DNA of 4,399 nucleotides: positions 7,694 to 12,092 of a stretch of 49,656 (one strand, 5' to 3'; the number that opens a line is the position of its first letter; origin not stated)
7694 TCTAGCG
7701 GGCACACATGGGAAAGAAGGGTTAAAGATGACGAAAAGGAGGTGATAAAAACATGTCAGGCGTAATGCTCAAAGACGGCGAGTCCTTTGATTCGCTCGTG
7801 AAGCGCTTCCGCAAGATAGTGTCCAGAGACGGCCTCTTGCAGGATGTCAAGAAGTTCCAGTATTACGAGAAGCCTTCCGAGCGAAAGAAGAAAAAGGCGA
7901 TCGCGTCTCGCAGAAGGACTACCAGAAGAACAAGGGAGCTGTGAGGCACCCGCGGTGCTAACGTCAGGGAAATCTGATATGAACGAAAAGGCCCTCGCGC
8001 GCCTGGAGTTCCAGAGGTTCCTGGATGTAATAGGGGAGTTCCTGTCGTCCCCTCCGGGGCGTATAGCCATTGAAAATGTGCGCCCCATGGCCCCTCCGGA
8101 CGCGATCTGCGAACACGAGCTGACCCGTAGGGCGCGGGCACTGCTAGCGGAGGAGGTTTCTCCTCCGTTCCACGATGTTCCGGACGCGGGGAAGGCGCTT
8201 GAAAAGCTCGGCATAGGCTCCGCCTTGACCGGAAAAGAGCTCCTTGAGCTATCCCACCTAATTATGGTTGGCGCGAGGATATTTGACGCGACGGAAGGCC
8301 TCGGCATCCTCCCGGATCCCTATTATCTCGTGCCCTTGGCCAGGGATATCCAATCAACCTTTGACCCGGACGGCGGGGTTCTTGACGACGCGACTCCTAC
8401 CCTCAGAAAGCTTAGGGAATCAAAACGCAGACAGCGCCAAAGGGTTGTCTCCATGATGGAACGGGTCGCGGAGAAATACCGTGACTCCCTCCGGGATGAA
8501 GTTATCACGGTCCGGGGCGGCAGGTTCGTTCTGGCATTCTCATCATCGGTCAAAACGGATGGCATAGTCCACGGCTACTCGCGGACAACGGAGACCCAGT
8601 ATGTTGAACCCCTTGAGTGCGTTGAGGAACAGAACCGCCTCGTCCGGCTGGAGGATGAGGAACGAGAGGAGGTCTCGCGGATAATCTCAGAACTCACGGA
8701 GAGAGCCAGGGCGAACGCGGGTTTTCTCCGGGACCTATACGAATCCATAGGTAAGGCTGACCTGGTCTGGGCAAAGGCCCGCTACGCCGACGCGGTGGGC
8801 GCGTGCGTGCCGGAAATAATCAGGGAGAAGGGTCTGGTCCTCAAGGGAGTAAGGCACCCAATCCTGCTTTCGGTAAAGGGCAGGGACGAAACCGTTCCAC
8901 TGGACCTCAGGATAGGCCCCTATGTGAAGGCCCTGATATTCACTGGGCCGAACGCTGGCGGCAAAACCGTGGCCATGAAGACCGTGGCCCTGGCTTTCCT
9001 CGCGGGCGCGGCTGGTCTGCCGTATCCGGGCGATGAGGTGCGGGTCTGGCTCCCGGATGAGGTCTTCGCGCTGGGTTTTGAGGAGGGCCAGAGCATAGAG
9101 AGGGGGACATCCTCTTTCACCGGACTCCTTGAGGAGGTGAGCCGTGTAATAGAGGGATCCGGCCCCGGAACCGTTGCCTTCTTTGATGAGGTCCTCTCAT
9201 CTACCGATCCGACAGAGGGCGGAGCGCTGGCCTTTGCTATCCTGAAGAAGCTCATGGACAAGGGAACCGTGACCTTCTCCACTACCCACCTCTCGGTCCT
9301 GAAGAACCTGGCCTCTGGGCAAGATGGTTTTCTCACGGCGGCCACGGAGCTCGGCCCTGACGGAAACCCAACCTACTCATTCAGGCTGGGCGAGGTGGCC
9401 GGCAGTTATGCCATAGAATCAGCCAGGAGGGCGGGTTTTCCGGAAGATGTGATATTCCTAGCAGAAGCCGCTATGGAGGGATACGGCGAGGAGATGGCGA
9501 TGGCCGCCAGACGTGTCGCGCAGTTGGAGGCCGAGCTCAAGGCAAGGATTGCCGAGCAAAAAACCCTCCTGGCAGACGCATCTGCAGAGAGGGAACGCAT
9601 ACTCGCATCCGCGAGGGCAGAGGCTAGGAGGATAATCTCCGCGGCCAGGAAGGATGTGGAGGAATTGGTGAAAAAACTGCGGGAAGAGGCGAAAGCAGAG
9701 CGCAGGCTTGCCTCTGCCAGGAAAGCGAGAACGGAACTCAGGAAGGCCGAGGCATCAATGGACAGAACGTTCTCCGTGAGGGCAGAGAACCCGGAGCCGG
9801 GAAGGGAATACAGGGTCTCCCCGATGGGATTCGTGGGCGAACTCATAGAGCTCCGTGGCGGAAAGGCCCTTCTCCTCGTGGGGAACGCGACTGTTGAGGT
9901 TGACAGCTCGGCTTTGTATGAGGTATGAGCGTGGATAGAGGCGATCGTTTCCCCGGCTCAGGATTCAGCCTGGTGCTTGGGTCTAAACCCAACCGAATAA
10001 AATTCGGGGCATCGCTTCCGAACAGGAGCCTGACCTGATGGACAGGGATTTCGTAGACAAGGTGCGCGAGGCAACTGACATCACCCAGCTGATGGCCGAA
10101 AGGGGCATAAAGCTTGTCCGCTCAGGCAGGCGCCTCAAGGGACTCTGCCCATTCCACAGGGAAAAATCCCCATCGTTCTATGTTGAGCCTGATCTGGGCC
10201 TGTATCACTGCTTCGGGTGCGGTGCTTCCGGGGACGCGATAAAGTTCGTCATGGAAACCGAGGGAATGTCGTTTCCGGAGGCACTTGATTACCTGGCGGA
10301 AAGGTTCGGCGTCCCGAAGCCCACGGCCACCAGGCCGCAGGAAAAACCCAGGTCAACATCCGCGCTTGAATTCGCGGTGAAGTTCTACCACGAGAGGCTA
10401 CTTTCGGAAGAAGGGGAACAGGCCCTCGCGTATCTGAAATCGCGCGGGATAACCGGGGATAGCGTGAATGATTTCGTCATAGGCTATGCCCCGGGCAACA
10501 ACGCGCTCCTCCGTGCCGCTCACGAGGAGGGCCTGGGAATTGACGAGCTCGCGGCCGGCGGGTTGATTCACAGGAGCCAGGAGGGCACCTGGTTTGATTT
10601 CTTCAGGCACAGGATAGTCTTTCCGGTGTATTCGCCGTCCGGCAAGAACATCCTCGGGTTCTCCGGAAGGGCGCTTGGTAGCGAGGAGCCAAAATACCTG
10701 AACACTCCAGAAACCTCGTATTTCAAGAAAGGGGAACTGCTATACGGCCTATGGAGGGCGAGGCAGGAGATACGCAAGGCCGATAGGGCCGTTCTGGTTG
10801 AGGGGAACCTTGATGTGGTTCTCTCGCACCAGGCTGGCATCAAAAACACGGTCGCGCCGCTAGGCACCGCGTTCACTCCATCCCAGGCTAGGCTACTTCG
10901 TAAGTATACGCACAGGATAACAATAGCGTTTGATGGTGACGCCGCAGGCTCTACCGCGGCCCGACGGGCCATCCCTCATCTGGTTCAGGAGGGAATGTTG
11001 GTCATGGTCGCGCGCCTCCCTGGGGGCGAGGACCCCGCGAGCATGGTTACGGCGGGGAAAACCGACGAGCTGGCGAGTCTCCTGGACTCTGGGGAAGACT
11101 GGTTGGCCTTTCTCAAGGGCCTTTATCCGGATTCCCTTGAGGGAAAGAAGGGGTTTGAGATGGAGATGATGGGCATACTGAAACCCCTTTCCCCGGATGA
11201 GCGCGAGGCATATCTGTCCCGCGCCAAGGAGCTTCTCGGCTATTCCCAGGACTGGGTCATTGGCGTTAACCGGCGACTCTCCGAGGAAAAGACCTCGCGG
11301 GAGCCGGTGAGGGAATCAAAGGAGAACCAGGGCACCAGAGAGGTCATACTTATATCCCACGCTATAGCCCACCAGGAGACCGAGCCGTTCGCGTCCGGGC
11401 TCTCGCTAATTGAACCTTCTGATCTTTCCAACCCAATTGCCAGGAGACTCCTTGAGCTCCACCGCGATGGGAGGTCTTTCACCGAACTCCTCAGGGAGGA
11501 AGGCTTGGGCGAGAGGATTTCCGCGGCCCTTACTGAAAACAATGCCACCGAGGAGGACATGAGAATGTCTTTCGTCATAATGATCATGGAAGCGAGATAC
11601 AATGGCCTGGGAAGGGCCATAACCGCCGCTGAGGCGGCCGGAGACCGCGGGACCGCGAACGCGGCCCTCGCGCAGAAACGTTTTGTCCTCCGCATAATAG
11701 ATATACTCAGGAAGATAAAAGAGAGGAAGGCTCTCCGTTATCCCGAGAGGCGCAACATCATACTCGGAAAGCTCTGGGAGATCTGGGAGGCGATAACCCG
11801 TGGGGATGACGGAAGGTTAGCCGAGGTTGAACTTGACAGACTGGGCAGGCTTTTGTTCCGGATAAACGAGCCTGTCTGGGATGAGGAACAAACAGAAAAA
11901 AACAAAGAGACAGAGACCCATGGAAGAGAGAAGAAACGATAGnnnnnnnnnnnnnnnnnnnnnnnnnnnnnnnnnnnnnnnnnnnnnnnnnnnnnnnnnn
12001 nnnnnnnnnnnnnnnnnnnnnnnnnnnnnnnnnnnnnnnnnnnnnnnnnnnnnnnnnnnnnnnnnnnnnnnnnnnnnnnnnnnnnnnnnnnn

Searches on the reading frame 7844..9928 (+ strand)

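Call 81: search_protein_families(library=pfam, proteins=[window:7844-9928:+], max_evalue=0.00001)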
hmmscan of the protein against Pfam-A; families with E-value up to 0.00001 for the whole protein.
window:7844-9928:+ (694 aa): 1 family
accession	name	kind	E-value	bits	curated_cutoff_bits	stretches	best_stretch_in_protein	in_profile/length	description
PF00488.27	MutS_V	-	1.6e-17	64.5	30.2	1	365-544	2-184/188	MutS domain V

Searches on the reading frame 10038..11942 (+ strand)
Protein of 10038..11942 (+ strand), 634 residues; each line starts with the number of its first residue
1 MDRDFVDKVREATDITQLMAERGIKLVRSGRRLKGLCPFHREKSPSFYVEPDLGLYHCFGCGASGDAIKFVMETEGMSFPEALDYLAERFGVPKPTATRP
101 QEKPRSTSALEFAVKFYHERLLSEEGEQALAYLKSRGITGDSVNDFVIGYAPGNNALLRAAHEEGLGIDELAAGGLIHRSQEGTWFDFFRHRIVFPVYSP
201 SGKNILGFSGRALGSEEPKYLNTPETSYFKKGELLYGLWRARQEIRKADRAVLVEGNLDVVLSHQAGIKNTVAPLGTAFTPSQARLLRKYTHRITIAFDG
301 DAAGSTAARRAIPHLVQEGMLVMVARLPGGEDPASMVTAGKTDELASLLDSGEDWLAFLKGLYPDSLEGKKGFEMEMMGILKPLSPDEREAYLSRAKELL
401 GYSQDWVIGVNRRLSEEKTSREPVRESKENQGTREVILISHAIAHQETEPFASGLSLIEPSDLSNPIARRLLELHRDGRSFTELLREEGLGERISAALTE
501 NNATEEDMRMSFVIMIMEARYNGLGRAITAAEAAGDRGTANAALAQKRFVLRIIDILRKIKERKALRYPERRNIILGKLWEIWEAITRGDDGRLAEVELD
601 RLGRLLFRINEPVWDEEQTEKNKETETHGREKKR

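Call 81: search_protein_families(library=pfam, proteins=[window:10038-11942:+], max_evalue=0.00001)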
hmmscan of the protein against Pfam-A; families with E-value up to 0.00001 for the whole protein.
window:10038-11942:+ (634 aa): 5 families
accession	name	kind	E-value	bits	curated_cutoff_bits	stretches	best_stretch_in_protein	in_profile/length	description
PF08275.17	DNAG_N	-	1.2e-35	122.8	26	1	116-241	1-127/128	DNA primase catalytic core, N-terminal domain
PF01807.25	Zn_ribbon_DnaG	-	1.1e-30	105.8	24.9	1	3-93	3-92/98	CHC2 zinc finger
PF13155.12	Toprim_2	-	1.6e-17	64.1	22.1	1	252-334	1-85/88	Toprim-like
PF13662.12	Toprim_4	-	7.2e-17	61.8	25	1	250-323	2-82/85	Toprim domain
PF01751.28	Toprim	-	3.1e-08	34.1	23.1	1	251-313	2-82/96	Toprim domain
